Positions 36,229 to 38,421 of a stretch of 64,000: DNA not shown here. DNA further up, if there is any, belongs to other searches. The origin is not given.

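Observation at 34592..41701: Redox island with no recognisable catalytic subunit: EB_dh haem-b protein, cupredoxin::polyferredoxin fusion and CuA-like cupredoxin, flanked by a 4-domain cytochrome c and an 8-haem TPR cytochrome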

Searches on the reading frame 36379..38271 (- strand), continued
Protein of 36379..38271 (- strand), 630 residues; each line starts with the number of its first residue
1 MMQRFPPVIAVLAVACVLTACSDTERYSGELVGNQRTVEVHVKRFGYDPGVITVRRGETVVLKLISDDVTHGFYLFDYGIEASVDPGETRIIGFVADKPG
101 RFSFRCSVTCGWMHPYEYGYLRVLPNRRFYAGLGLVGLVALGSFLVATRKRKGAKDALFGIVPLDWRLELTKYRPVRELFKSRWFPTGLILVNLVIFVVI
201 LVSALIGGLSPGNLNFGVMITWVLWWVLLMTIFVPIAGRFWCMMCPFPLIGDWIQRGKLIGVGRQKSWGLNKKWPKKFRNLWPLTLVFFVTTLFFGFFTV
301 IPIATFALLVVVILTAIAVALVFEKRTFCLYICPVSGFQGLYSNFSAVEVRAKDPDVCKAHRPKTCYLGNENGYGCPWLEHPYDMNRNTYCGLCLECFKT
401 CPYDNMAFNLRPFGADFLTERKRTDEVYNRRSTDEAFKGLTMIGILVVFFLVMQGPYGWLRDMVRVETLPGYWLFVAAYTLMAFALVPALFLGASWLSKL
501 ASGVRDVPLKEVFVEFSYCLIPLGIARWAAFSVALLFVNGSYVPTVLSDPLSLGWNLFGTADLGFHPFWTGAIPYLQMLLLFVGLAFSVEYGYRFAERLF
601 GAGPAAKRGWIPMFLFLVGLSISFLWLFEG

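Call 76: search_protein_representatives(protein=window:36379-38271:-)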
Query: 630 residues. Proteins with E-value up to 0.001 (for the whole library): 5016; up to 1e-10: 1887; up to 1e-30: 280. The best 150 are listed.
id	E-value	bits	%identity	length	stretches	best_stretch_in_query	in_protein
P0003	0.0e+00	1246.6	82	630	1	4-630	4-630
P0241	2.2e-165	568.3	45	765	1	33-630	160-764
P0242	1.9e-149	515.6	38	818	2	31-629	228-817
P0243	6.8e-149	513.8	45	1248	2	40-393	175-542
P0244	8.9e-147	506.8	58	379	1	26-390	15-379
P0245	7.1e-138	477.4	42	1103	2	36-362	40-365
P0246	2.3e-135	469.0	40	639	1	20-628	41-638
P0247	8.3e-127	440.8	39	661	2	28-521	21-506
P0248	3.2e-126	438.8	41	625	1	35-601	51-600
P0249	1.5e-125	436.6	40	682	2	12-361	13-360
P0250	9.7e-120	417.4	36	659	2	36-506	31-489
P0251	1.3e-118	413.7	37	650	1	8-630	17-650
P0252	1.1e-117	410.6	37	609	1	30-628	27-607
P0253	5.8e-117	408.3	39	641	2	178-630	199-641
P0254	5.5e-112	391.8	39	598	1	2-592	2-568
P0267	1.0e-91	324.8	40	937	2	364-630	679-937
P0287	2.9e-78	280.4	41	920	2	176-384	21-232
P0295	7.1e-76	272.5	37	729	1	146-621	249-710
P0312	5.7e-68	246.3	35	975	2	364-630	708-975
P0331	1.8e-59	218.2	35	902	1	165-593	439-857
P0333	1.2e-58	215.5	35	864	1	167-627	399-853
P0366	4.2e-51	190.6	31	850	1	170-628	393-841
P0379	3.5e-48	181.0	33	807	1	176-623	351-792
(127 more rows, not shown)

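Call 77: search_protein_families(library=pfam, proteins=[P0243, P0245, P0267, P0312, P0287, P0331, P0333, P0366, P0379, P0295], max_evalue=0.001)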
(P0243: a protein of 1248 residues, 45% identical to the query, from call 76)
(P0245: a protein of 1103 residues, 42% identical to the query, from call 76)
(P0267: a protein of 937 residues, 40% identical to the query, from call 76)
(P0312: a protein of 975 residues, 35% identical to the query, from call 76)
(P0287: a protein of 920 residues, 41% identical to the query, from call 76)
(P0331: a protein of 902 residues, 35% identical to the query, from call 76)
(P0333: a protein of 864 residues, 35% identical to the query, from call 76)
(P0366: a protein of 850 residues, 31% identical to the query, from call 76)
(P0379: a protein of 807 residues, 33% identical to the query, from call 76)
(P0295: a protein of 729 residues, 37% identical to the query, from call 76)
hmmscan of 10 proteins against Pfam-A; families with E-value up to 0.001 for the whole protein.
P0243 (1248 aa): 16 families
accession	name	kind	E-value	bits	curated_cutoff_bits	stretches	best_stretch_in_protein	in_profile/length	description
PF07992.20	Pyr_redox_2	-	1.5e-32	113.6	26.1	1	616-908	2-291/291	Pyridine nucleotide-disulphide oxidoreductase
PF14691.11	Fer4_20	-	1.6e-20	73.4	25.8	1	524-599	30-108/113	Dihydroprymidine dehydrogenase domain II, 4Fe-4S cluster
PF13738.12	Pyr_redox_3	-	1.6e-14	54.3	30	1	701-892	126-305/305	Pyridine nucleotide-disulphide oxidoreductase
PF00578.27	AhpC-TSA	-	7.7e-11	42.4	26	1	34-150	1-123/124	AhpC/TSA family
PF00070.33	Pyr_redox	-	4.7e-10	40.3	22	1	746-816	1-78/82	Pyridine nucleotide-disulphide oxidoreductase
PF13450.12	NAD_binding_8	-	1.4e-09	38.6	21.9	1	619-655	1-37/68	NAD(P)-binding Rossmann-like domain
PF01266.30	DAO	-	9.4e-08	32.4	27.9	1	616-650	1-35/353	FAD dependent oxidoreductase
PF12801.12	Fer4_5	-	6.6e-07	29.6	22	1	458-493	3-38/48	4Fe-4S binding domain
PF12831.13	FAD_oxidored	-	3.4e-06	27.1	27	0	617-657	2-42/416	FAD dependent oxidoreductase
PF01593.30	Amino_oxidase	-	1.3e-05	25.2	19.8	1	625-651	2-28/443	Flavin containing amine oxidoreductase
PF00890.30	FAD_binding_2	-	1.6e-05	24.8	20.4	1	617-866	2-207/414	FAD binding domain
PF08534.16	Redoxin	-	1.7e-05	25.1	26.6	1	35-153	3-133/148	Redoxin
PF01946.23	Thi4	-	2.1e-05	24.3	26.2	1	616-657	19-61/235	Thi4 family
PF13905.12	Thioredoxin_8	-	0.00044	21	27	1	60-146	3-92/94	Thioredoxin-like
PF03486.20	HI0933_like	-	0.00045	20.2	50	1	616-650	2-36/244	HI0933-like protein Rossmann domain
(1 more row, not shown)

P0245 (1103 aa): 14 families
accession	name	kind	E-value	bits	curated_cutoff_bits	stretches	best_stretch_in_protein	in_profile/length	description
PF07992.20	Pyr_redox_2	-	2.5e-31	109.6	26.1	1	463-757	2-291/291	Pyridine nucleotide-disulphide oxidoreductase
PF14691.11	Fer4_20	-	3.2e-21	75.7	25.8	1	357-448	20-111/113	Dihydroprymidine dehydrogenase domain II, 4Fe-4S cluster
PF13738.12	Pyr_redox_3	-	3.2e-14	53.3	30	1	591-741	162-305/305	Pyridine nucleotide-disulphide oxidoreductase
PF00070.33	Pyr_redox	-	1.4e-11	45.2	22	2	595-670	1-80/82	Pyridine nucleotide-disulphide oxidoreductase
PF01266.30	DAO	-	2.5e-10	40.8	27.9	1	463-497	1-35/353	FAD dependent oxidoreductase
PF13450.12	NAD_binding_8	-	2.7e-10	40.8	21.9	1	466-522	1-53/68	NAD(P)-binding Rossmann-like domain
PF12801.12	Fer4_5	-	1.1e-08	35.3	22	2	223-270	2-40/48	4Fe-4S binding domain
PF13473.12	Cupredoxin_1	-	3.6e-06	27.4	27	1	23-135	7-104/104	Cupredoxin-like domain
PF01593.30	Amino_oxidase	-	6.5e-06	26.1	19.8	1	472-501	2-31/443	Flavin containing amine oxidoreductase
PF00890.30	FAD_binding_2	-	1.7e-05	24.7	20.4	1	464-708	2-206/414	FAD binding domain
PF03486.20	HI0933_like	-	0.00024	21.1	50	0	463-497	2-36/244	HI0933-like protein Rossmann domain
PF01946.23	Thi4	-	0.00032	20.5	26.2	1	460-503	16-60/235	Thi4 family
PF01262.27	AlaDh_PNT_C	-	0.00078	19.4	23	0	595-620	30-54/214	Alanine dehydrogenase/PNT, C-terminal domain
PF12831.13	FAD_oxidored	-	0.00096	19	27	0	464-500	2-38/416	FAD dependent oxidoreductase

P0267 (937 aa): 15 families
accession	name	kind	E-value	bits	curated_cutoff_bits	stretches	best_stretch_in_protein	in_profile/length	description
PF07992.20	Pyr_redox_2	-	4.7e-30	105.4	26.1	1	306-597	2-291/291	Pyridine nucleotide-disulphide oxidoreductase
PF14691.11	Fer4_20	-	2.7e-18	66.2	25.8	1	210-291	24-108/113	Dihydroprymidine dehydrogenase domain II, 4Fe-4S cluster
PF13738.12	Pyr_redox_3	-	3e-12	46.8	30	1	365-581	100-305/305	Pyridine nucleotide-disulphide oxidoreductase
PF13450.12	NAD_binding_8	-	1.2e-09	38.8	21.9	1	309-343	1-35/68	NAD(P)-binding Rossmann-like domain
PF00070.33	Pyr_redox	-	2.5e-09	38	22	1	306-382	1-78/82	Pyridine nucleotide-disulphide oxidoreductase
PF01266.30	DAO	-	2.7e-07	30.9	27.9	1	306-340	1-35/353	FAD dependent oxidoreductase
PF01946.23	Thi4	-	1.1e-06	28.6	26.2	1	302-360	15-72/235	Thi4 family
PF12831.13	FAD_oxidored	-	1.9e-06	27.9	27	1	307-344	2-39/416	FAD dependent oxidoreductase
PF00890.30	FAD_binding_2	-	9.8e-06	25.4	20.4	1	307-341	2-36/414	FAD binding domain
PF03486.20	HI0933_like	-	1.9e-05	24.7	50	1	306-341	2-37/244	HI0933-like protein Rossmann domain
PF13241.12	NAD_binding_7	-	3.9e-05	24.6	22.1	0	434-459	7-32/104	Putative NAD(P)-binding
PF01593.30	Amino_oxidase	-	4.9e-05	23.2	19.8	1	315-341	2-28/443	Flavin containing amine oxidoreductase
PF01134.28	GIDA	-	6e-05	22.7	22.1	1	306-342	1-38/391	Glucose inhibited division protein A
PF12801.12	Fer4_5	-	0.00011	22.6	22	1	150-185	3-38/48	4Fe-4S binding domain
PF01488.26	Shikimate_DH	-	0.00046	20.7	24.3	0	299-330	7-38/138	Shikimate / quinate 5-dehydrogenase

P0312 (975 aa): 11 families
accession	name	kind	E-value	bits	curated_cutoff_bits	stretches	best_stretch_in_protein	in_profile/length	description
PF07992.20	Pyr_redox_2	-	2.1e-43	149.3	26.1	1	318-613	2-291/291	Pyridine nucleotide-disulphide oxidoreductase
PF14691.11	Fer4_20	-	1.8e-22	79.7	25.8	1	226-303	28-108/113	Dihydroprymidine dehydrogenase domain II, 4Fe-4S cluster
PF13738.12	Pyr_redox_3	-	1.5e-17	64.3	30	1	399-597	120-305/305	Pyridine nucleotide-disulphide oxidoreductase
PF00070.33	Pyr_redox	-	1.2e-13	51.8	22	1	448-521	1-79/82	Pyridine nucleotide-disulphide oxidoreductase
PF13450.12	NAD_binding_8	-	1.6e-08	35.1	21.9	1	321-354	1-34/68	NAD(P)-binding Rossmann-like domain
PF01266.30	DAO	-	1.6e-07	31.7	27.9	1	318-351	1-34/353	FAD dependent oxidoreductase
PF12831.13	FAD_oxidored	-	1.6e-07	31.4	27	1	319-358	2-41/416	FAD dependent oxidoreductase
PF01946.23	Thi4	-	2.7e-06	27.2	26.2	1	316-358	17-61/235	Thi4 family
PF00890.30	FAD_binding_2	-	4.9e-05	23.1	20.4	1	319-356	2-39/414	FAD binding domain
PF03486.20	HI0933_like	-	0.0008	19.4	50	0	318-351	2-35/244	HI0933-like protein Rossmann domain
PF12801.12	Fer4_5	-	0.00082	19.7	22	1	72-109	3-40/48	4Fe-4S binding domain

P0287 (920 aa): 12 families
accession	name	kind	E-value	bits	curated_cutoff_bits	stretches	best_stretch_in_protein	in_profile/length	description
PF07992.20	Pyr_redox_2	-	1.8e-32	113.4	26.1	1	327-636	2-285/291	Pyridine nucleotide-disulphide oxidoreductase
PF14691.11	Fer4_20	-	5.4e-19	68.5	25.8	1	235-311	31-110/113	Dihydroprymidine dehydrogenase domain II, 4Fe-4S cluster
PF00070.33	Pyr_redox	-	3.4e-11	43.9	22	0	327-357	1-31/82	Pyridine nucleotide-disulphide oxidoreductase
PF13738.12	Pyr_redox_3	-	1.1e-10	41.7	30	0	411-480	127-191/305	Pyridine nucleotide-disulphide oxidoreductase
PF13450.12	NAD_binding_8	-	3e-08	34.2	21.9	1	330-365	1-36/68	NAD(P)-binding Rossmann-like domain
PF01266.30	DAO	-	1.5e-07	31.8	27.9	1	327-361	1-35/353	FAD dependent oxidoreductase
PF01593.30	Amino_oxidase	-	1.2e-05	25.2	19.8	1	336-365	2-31/443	Flavin containing amine oxidoreductase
PF12801.12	Fer4_5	-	0.00014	22.2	22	0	153-191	4-38/48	4Fe-4S binding domain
PF00890.30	FAD_binding_2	-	0.00014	21.7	20.4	1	328-362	2-36/414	FAD binding domain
PF03486.20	HI0933_like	-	0.00027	20.9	50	0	327-359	2-34/244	HI0933-like protein Rossmann domain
PF00291.31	PALP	-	0.00047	20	35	0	432-508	40-108/295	Pyridoxal-phosphate dependent enzyme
PF12831.13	FAD_oxidored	-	0.0005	19.9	27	0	328-364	2-38/416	FAD dependent oxidoreductase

P0331 (902 aa): 0 families

P0333 (864 aa): 2 families
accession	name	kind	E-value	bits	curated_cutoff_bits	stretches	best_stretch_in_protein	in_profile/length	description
PF12801.12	Fer4_5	-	9.2e-11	42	22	2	451-495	3-48/48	4Fe-4S binding domain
PF00037.32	Fer4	-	0.00052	20.2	21.1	0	611-626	6-21/24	4Fe-4S binding domain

P0366 (850 aa): 1 family
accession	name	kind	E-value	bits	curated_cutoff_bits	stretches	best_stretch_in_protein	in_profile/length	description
PF13435.11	Cytochrome_C554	-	5.7e-23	82.1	20.8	1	169-251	2-84/84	Cytochrome c554 and c-prime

P0379 (807 aa): 1 family
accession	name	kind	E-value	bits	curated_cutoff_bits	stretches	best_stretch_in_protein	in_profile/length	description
PF12801.12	Fer4_5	-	3.3e-13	49.8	22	2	393-436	2-46/48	4Fe-4S binding domain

P0295 (729 aa): 3 families
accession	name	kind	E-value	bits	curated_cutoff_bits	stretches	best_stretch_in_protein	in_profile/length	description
PF13442.11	Cytochrome_CBB3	-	1.3e-11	45.1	27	1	80-166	2-68/68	Cytochrome C oxidase, cbb3-type, subunit III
PF00034.26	Cytochrom_C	-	9.7e-09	36.9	21.3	1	82-169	2-89/90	Cytochrome c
PF12801.12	Fer4_5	-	1.5e-05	25.3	22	1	317-359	3-44/48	4Fe-4S binding domain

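Call 79: find_encoding_contigs(protein=P0098, flank=10000, max_places=2)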
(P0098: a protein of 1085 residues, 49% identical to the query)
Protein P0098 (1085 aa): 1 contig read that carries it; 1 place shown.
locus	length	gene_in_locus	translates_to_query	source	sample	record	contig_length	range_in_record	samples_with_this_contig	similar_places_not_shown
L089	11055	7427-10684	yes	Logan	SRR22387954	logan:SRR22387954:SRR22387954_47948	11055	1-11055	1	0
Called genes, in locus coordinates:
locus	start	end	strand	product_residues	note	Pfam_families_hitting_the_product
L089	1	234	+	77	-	?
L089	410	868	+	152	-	PF02082:Rrf2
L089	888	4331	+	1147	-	PF00384:Molybdopterin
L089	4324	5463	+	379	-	PF13187:Fer4_9 (faint), PF00037:Fer4 (faint), PF12797:Fer4_2 (faint), PF12838:Fer4_7, PF13237:Fer4_10 (weak), PF13247:Fer4_11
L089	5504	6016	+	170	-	PF02613:Nitrate_red_del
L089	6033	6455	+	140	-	PF02915:Rubrerythrin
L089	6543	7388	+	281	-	PF09459:EB_dh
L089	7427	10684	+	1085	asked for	PF00116:COX2 (faint), PF14691:Fer4_20, PF01946:Thi4 (weak), PF01266:DAO (weak), PF07992:Pyr_redox_2, PF13450:NAD_binding_8, PF13738:Pyr_redox_3, PF00070:Pyr_redox (weak), +5 more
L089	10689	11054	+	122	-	?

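Call 80: find_encoding_contigs(protein=P0096, flank=10000, max_places=2)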
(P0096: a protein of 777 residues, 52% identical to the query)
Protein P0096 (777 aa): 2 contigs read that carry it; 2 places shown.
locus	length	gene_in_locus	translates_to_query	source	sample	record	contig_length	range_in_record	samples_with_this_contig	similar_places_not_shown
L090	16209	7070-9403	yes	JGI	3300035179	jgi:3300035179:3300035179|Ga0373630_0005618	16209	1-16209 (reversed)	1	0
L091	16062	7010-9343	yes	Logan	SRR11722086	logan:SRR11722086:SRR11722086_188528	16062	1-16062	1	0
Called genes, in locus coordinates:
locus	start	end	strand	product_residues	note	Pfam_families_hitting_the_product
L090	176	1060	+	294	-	PF12974:Phosphonate-bd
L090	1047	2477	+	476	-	PF00512:HisKA, PF02518:HATPase_c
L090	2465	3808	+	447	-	PF00072:Response_reg, PF00158:Sigma54_activat, PF14532:Sigma54_activ_2, PF07728:AAA_5, PF25601:AAA_lid_14, PF02954:HTH_8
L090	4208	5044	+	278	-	-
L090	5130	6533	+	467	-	-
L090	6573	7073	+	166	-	-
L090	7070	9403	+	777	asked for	PF00578:AhpC-TSA, PF08534:Redoxin (weak)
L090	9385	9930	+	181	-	PF13473:Cupredoxin_1 (weak)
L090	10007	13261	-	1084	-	PF00873:ACR_tran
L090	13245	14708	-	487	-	PF19335:HMBD, PF25919:BSH_CusB, PF25973:BSH_CzcB, PF25869:3HB_CusB (weak), PF25954:Beta-barrel_RND_2, PF25975:CzcB_C (weak), PF19335:HMBD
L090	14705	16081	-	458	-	PF02321:OEP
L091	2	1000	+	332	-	?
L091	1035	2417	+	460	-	PF00512:HisKA, PF02518:HATPase_c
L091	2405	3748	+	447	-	PF00072:Response_reg, PF00158:Sigma54_activat, PF14532:Sigma54_activ_2, PF07728:AAA_5, PF25601:AAA_lid_14, PF02954:HTH_8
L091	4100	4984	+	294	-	-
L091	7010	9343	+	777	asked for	PF00578:AhpC-TSA, PF08534:Redoxin (weak)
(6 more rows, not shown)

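Call 82: search_protein_families(library=pfam, proteins=[L009:4614-8870:-, L009:2894-3862:-, L009:1114-1947:+, L009:12845-14038:+, L009:14074-15441:-, L009:15443-16978:-, L009:18407-20203:+, L009:17700-18260:+, L090:5130-6533:+, L090:4208-5044:+], max_evalue=0.001)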
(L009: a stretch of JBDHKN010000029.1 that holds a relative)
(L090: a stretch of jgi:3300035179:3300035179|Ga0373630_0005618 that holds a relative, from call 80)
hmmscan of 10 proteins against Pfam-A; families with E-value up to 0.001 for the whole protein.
L009:4614-8870:- (1418 aa): 2 families
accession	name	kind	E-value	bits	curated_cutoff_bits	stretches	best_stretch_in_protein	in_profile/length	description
PF00246.29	Peptidase_M14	-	1.5e-13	51.5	21.6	1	1068-1164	14-108/286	Zinc carboxypeptidase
PF05124.17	S_layer_C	-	2.4e-05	24.5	23.9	0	364-450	89-175/177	S-layer like family, outer domain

L009:2894-3862:- (322 aa): 2 families
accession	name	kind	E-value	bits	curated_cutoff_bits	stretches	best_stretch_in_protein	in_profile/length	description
PF13189.12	Cytidylate_kin2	-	6.3e-33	114.8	28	1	59-224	1-175/176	Cytidylate kinase-like family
PF04972.22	BON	-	1.2e-08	35.5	27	1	254-318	1-65/69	BON domain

L009:1114-1947:+ (277 aa): 0 families

L009:12845-14038:+ (397 aa): 2 families
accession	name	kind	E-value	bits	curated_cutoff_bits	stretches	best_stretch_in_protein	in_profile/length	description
PF21294.4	Polysacc_lyase_14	-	6.3e-07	29.8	27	1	222-287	134-198/215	Polysaccharide lyase 14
PF14099.13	Polysacc_lyase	-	0.00044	20.6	29.9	1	141-266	63-179/210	Polysaccharide lyase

L009:14074-15441:- (455 aa): 3 families
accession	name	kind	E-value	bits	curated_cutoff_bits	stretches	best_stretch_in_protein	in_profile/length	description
PF19289.4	PmbA_TldD_3rd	-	6.5e-76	254.8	22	1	236-454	1-220/220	PmbA/TldA metallopeptidase C-terminal domain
PF01523.21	PmbA_TldD_1st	-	1.7e-17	63.7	20.9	1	33-95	1-63/65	PmbA/TldA metallopeptidase domain 1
PF19290.4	PmbA_TldD_2nd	-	2e-16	60.9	20.9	1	126-229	4-109/109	PmbA/TldA metallopeptidase central domain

L009:15443-16978:- (511 aa): 3 families
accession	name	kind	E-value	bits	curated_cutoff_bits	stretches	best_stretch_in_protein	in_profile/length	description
PF19289.4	PmbA_TldD_3rd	-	3.3e-70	236.1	22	1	278-508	2-220/220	PmbA/TldA metallopeptidase C-terminal domain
PF19290.4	PmbA_TldD_2nd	-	7.8e-18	65.4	20.9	1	163-270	3-109/109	PmbA/TldA metallopeptidase central domain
PF01523.21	PmbA_TldD_1st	-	3.3e-15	56.4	20.9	1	72-135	1-64/65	PmbA/TldA metallopeptidase domain 1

L009:18407-20203:+ (598 aa): 2 families
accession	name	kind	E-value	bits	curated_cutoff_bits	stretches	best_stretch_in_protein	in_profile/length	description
PF00999.27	Na_H_Exchanger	-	1.7e-54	185.6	26.2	1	61-421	4-374/375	Sodium/hydrogen exchanger, transmembrane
PF02254.24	TrkA_N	-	2.3e-22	79.9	23.8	1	458-571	2-114/116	TrkA-N domain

L009:17700-18260:+ (186 aa): 0 families

L090:5130-6533:+ (467 aa): 0 families

L090:4208-5044:+ (278 aa): 0 families
